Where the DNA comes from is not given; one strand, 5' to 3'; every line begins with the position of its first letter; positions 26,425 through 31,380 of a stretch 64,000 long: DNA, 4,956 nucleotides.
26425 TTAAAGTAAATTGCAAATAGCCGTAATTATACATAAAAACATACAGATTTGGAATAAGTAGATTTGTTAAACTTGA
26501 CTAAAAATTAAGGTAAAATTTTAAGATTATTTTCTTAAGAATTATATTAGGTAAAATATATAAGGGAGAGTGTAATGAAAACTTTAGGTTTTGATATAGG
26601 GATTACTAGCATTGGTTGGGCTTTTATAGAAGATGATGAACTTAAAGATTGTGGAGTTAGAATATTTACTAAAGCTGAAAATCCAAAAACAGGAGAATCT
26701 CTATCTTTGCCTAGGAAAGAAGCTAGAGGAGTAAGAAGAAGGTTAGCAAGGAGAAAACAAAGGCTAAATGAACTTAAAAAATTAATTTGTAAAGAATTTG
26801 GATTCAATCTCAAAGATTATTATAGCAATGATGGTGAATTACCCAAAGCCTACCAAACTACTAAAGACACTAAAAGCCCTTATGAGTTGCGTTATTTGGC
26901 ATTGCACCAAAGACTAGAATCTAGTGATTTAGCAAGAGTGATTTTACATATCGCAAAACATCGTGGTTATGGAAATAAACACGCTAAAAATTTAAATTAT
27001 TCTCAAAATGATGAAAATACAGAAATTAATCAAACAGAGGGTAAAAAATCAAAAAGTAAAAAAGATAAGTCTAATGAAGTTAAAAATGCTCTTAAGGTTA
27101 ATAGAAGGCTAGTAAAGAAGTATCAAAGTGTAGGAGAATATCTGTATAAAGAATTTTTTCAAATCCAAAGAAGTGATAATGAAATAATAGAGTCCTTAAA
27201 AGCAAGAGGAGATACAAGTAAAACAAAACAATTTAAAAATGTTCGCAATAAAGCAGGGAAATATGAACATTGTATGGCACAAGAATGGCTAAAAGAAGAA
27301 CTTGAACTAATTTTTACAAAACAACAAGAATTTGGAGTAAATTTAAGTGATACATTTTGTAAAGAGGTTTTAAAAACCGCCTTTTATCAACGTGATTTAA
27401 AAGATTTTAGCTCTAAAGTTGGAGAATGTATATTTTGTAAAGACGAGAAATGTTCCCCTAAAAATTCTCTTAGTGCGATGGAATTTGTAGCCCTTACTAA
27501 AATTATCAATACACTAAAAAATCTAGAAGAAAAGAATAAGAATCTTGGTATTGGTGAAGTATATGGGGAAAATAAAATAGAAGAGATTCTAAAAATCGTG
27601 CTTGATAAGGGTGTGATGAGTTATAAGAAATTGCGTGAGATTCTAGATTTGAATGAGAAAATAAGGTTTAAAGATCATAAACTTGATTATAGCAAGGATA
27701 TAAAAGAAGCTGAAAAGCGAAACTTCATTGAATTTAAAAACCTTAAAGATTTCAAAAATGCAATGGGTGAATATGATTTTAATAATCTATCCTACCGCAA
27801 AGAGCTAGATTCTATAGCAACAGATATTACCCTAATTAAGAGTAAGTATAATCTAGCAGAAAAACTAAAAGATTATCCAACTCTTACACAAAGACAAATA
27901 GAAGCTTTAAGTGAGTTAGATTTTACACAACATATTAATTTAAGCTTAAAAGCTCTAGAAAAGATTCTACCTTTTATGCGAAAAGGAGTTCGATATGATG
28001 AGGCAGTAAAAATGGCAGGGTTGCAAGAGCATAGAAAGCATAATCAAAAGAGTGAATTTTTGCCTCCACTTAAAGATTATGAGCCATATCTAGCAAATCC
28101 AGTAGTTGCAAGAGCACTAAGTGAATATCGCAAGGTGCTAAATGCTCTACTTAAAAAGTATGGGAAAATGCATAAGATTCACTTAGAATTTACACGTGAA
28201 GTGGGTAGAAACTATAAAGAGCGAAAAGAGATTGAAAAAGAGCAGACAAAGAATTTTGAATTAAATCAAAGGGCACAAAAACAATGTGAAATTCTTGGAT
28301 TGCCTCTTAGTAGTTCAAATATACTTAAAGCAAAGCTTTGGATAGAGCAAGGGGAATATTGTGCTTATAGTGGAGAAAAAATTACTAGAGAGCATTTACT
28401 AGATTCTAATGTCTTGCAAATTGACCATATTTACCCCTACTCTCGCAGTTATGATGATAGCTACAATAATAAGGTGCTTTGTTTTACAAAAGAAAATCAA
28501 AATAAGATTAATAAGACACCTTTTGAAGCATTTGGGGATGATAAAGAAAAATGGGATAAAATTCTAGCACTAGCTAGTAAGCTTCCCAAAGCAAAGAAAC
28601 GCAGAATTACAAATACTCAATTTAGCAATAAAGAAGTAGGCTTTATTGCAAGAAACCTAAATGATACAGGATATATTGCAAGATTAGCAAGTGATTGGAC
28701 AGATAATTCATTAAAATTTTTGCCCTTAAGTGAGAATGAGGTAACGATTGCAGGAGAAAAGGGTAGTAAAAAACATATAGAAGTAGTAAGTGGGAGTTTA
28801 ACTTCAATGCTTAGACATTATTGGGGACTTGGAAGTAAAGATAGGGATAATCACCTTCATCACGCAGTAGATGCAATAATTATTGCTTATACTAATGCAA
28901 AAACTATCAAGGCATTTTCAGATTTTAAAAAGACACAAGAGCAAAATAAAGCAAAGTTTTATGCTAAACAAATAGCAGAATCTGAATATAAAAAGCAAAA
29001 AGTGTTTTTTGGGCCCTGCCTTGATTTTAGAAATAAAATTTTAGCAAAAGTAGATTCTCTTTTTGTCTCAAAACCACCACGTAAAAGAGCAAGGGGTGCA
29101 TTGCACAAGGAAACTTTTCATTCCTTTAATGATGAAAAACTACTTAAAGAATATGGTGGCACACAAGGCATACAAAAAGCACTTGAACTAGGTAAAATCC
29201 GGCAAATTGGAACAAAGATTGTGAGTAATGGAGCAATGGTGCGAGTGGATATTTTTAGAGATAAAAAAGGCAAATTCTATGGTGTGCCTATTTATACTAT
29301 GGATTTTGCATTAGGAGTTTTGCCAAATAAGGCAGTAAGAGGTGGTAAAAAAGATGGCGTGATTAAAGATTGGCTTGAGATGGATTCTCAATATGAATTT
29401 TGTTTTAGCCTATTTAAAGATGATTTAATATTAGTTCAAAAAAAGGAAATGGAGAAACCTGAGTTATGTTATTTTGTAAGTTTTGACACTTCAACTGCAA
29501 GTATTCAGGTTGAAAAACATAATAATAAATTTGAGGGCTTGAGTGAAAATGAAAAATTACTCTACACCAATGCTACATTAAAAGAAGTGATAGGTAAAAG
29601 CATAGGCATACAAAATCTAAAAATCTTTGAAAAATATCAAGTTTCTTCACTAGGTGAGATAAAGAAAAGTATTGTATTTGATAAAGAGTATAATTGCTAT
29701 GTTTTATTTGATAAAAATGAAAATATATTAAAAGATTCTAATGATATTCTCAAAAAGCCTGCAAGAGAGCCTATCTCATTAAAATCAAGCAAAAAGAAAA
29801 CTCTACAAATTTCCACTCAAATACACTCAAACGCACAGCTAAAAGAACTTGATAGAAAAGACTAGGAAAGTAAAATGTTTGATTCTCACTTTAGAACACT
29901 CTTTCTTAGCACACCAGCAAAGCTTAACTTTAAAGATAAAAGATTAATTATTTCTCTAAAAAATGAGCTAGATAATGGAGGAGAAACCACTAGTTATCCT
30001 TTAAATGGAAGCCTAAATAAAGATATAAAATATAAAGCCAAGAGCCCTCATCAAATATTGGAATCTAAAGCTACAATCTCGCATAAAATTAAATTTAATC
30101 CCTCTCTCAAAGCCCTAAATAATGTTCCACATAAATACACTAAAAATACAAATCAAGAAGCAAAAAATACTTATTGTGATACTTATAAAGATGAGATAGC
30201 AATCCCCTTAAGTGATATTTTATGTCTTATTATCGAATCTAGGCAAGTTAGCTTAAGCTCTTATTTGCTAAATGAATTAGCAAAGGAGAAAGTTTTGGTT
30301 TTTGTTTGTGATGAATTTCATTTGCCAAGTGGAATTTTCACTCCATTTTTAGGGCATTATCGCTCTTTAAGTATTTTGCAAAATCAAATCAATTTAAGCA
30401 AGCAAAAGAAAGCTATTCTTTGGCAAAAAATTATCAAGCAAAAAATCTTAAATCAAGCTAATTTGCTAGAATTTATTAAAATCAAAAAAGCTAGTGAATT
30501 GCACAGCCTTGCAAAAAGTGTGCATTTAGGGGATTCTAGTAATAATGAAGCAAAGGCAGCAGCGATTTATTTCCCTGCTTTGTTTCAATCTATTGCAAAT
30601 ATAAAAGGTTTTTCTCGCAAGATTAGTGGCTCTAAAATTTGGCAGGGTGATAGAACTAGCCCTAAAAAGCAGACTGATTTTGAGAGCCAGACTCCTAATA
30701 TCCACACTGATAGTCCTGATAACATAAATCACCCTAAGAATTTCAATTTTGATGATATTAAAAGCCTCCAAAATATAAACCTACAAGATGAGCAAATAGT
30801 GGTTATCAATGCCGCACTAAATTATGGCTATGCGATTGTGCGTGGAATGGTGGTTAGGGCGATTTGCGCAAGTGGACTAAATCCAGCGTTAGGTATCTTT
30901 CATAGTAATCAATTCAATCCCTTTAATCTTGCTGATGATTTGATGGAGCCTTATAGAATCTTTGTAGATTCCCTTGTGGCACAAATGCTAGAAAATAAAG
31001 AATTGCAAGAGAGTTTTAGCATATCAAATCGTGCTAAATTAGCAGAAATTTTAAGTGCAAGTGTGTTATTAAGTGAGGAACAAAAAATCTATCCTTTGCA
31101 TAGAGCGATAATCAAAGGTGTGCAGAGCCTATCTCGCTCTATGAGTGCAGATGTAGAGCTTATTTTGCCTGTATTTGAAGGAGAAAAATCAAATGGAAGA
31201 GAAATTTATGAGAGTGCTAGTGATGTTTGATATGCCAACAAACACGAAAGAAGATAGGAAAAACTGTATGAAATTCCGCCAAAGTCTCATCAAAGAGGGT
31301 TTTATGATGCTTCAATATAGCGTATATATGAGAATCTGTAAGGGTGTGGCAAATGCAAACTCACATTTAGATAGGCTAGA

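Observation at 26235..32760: Intact-looking type II-C cas9-cas1-cas2 operon with no detectable CRISPR array or tracrRNA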

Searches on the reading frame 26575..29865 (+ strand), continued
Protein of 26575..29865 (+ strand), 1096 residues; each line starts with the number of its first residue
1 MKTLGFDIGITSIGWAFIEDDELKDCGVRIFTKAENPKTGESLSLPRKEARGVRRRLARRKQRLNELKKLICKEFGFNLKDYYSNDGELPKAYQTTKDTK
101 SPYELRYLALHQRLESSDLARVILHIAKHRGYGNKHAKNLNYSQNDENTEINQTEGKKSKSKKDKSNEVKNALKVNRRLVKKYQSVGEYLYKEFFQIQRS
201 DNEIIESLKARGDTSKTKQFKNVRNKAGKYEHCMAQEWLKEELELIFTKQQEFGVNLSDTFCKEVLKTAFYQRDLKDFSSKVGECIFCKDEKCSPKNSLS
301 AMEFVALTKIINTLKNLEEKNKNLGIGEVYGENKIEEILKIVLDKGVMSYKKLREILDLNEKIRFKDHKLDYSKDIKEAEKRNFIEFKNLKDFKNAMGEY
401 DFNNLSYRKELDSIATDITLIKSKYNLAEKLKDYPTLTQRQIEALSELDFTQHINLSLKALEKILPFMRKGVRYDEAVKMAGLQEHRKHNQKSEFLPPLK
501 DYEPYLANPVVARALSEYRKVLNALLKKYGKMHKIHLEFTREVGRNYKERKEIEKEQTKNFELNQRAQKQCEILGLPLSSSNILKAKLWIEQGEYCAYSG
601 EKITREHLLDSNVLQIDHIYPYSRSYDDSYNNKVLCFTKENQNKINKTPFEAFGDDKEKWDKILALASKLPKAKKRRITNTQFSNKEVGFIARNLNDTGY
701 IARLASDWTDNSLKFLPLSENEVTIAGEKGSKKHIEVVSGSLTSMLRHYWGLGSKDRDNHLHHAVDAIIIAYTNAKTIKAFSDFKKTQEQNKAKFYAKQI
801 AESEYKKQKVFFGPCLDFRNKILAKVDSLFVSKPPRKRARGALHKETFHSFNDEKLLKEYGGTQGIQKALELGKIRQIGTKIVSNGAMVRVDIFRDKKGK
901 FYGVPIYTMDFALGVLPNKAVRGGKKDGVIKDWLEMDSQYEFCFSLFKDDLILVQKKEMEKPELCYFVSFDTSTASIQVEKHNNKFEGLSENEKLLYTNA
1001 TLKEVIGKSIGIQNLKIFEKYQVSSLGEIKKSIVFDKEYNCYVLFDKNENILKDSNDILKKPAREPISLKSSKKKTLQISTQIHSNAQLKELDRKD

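Call 68: search_solved_structures(query=window:26575-29865:+, max_evalue=1e-10, show_alignments=1)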
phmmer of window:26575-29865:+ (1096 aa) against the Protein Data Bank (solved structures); distinct sequences matched with E-value up to 1e-10: 43.
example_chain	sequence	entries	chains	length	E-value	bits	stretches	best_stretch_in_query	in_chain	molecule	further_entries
5x2g_A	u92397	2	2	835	2.2e-246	823.7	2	698-1032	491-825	CRISPR-associated endonuclease Cas9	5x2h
9ar4_A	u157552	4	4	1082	7.3e-124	418.1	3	221-851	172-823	CRISPR-associated endonuclease Cas9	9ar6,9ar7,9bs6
8jtj_A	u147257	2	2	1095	1.1e-120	407.6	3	220-851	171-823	CRISPR-associated endonuclease Cas9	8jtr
8uza_A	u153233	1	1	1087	8.3e-120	404.7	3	218-851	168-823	CRISPR-associated endonuclease Cas9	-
8uzb_A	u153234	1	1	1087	1.2e-119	404.1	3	221-851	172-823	CRISPR-associated endonuclease Cas9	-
8ja0_A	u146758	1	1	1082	3.5e-114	386.1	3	218-826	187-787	CRISPR-associated endonuclease Cas9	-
6kc8_A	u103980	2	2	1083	3.5e-114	386.1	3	218-826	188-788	CRISPR-associated endonuclease Cas9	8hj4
6jdq_A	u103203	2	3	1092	3.6e-114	386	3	218-826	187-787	CRISPR-associated endonuclease Cas9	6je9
8hnt_A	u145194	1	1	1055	6.7e-114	385.1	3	222-775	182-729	CRISPR-associated endonuclease Cas9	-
6jdv_A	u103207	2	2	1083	7.7e-113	381.6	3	218-826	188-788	CRISPR-associated endonuclease Cas9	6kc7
8hnw_A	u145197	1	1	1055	1.4e-112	380.8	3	222-775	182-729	CRISPR-associated endonuclease Cas9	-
21dz_A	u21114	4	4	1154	7.8e-112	378.3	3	279-805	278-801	CRISPR-associated endonuclease Cas9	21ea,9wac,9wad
6je4_A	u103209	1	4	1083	8.8e-112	378.1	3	218-826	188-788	CRISPR-associated endonuclease Cas9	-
8hnv_A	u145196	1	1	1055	1.6e-111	377.3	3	222-775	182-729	CRISPR-associated endonuclease Cas9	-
6je3_A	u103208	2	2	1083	1.5e-109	370.8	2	218-823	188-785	CRISPR-associated endonuclease Cas9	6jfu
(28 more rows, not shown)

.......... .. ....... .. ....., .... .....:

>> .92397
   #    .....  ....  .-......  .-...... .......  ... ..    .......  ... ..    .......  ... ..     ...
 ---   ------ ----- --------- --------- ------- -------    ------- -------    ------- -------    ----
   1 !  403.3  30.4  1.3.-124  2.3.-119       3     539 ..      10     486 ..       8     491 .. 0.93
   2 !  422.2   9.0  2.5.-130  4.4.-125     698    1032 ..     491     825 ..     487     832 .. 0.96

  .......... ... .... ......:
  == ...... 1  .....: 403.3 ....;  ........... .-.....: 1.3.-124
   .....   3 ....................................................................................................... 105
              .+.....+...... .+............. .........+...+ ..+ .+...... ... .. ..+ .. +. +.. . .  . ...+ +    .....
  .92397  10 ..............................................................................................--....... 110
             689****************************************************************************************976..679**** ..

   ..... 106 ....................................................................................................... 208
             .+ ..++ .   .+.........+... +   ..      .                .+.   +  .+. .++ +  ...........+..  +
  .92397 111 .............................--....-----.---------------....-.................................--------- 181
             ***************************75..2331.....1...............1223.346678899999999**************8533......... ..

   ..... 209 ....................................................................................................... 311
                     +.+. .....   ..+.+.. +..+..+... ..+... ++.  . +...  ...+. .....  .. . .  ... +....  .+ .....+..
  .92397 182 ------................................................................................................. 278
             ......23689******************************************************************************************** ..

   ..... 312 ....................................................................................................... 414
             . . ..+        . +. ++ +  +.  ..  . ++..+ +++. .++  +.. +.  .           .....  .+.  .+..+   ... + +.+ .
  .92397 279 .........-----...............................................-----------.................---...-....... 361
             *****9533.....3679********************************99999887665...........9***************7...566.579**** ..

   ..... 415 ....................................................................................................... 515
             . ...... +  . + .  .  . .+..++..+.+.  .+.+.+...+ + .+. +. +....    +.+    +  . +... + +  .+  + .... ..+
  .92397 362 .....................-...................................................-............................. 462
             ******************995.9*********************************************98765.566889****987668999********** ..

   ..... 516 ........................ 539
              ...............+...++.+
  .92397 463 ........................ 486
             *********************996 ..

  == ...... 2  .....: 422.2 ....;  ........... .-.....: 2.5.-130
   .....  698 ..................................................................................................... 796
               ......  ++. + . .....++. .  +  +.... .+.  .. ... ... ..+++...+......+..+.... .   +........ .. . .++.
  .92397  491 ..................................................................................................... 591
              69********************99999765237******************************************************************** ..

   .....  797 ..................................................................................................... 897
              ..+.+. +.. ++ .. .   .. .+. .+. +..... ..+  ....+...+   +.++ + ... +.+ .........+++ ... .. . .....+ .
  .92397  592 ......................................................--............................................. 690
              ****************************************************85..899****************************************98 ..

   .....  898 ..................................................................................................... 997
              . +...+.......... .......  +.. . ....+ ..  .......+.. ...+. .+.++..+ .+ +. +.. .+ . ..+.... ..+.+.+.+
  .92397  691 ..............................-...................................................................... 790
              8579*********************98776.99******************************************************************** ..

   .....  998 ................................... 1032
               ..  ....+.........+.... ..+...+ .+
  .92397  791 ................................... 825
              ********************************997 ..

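Call 88: search_protein_families(library=ncbifam, proteins=[window:26575-29865:+])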
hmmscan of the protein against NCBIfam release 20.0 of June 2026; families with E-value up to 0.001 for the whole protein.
window:26575-29865:+ (1096 aa): 2 families
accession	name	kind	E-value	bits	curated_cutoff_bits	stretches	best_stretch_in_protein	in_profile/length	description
TIGR01865.2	cas_Csn1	equivalog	7.1e-201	670.2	100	2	3-867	2-833/1070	type II CRISPR RNA-guided endonuclease Cas9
NF049971.1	CRISPR_Cas9d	exception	1.6e-50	172.7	375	2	507-803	462-756/986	type II CRISPR RNA-guided endonuclease Cas9d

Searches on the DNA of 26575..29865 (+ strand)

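Call 64: search_with_rna_model(model_id=R1, sources=[L013, L014, L015, L016, L017, L018, L019, L022, L028, L029], max_evalue=1)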
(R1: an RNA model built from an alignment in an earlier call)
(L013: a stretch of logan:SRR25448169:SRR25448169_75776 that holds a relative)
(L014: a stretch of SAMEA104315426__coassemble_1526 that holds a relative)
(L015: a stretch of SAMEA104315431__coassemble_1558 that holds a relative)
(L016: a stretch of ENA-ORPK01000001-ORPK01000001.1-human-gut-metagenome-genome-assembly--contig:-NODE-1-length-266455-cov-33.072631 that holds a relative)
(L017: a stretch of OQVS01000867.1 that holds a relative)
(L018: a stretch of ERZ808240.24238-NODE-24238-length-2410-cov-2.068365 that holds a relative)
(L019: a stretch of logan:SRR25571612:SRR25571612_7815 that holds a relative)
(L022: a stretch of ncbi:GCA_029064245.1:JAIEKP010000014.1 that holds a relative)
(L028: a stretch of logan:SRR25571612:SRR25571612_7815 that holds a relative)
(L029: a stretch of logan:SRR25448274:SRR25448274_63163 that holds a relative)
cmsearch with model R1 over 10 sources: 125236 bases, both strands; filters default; matches with E-value up to 1: 14.
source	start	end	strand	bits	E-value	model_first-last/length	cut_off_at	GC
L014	7146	7265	-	36.1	0.00028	1-82/82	no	0.46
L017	15395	15501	-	34.6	0.00052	1-82/82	no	0.5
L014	7872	7929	+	27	0.014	1-82/82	no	0.28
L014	7674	7711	+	26.1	0.022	1-82/82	no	0.24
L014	7542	7601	+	25.2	0.032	1-82/82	no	0.23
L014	7806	7848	+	24.6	0.041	1-82/82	no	0.28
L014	7410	7457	+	22.4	0.11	1-82/82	no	0.27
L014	7938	7983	+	22.2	0.12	1-82/82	no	0.35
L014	7476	7538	+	21.8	0.14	1-82/82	no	0.25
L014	7740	7776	+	20.9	0.21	1-82/82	no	0.32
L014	7344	7406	+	19.3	0.42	1-82/82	no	0.37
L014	7608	7658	+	18.3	0.66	1-82/82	no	0.31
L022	3885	3930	-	17.8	0.8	1-82/82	no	0.22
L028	7240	7286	-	17.4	0.98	1-82/82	no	0.19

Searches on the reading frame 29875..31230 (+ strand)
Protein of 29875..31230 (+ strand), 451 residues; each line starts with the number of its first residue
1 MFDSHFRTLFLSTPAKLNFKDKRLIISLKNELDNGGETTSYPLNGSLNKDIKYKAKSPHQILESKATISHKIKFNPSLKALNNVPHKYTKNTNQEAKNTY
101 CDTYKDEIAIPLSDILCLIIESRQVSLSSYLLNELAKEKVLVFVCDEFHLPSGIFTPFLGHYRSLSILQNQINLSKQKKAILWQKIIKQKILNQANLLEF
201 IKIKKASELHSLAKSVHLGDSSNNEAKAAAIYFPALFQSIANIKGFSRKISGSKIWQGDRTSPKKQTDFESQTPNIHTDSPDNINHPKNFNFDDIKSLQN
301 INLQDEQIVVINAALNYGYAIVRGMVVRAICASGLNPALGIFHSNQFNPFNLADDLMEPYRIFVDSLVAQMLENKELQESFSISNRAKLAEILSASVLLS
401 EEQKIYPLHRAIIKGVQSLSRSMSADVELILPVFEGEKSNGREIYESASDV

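Call 9: search_protein_families(library=pfam, proteins=[window:29875-31230:+])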
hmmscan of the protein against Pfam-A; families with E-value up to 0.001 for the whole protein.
window:29875-31230:+ (451 aa): 1 family
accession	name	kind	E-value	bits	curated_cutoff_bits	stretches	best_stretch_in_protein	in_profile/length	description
PF01867.21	Cas_Cas1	-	1.4e-28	100.3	22.3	2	311-385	188-264/283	CRISPR associated protein Cas1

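Call 88: search_protein_families(library=ncbifam, proteins=[window:29875-31230:+])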
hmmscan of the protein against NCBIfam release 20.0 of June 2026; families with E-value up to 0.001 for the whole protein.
window:29875-31230:+ (451 aa): 9 families
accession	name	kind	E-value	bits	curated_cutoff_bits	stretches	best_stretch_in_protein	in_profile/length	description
TIGR03639.1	cas1_NMENI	exception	9.2e-76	254.8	120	2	101-249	21-166/278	type II CRISPR-associated endonuclease Cas1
TIGR00287.1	cas1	equivalog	5e-27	94.8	71.7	2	310-385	191-267/327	CRISPR-associated endonuclease Cas1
TIGR04093.1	cas1_CYANO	exception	4.4e-20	71.9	385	2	311-383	194-268/334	type I-D CRISPR-associated endonuclease Cas1d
NF049935.1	cas4g_cas1g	exception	3.1e-17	62.3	560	1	311-381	406-477/546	CRISPR-associated endonuclease Cas4g/Cas1g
TIGR03641.1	cas1_HMARI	exception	1.8e-12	47.2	304.1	2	311-380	184-254/324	type I-B CRISPR-associated endonuclease Cas1b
TIGR03640.1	cas1_DVULG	exception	1.2e-10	41.2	385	1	311-380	200-270/340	type I-C CRISPR-associated endonuclease Cas1c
TIGR04329.1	cas1_PREFRAN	exception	4.9e-09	35.7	300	1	310-385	188-264/317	type V CRISPR-associated endonuclease Cas1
TIGR03983.1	cas1_MYXAN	equivalog_domain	2.1e-08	33.5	358.05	1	311-385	206-283/347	type I-MYXAN CRISPR-associated endonuclease Cas1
TIGR03638.1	cas1_ECOLI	exception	0.00025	20.4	215.6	1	310-351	171-212/269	type I-E CRISPR-associated endonuclease Cas1e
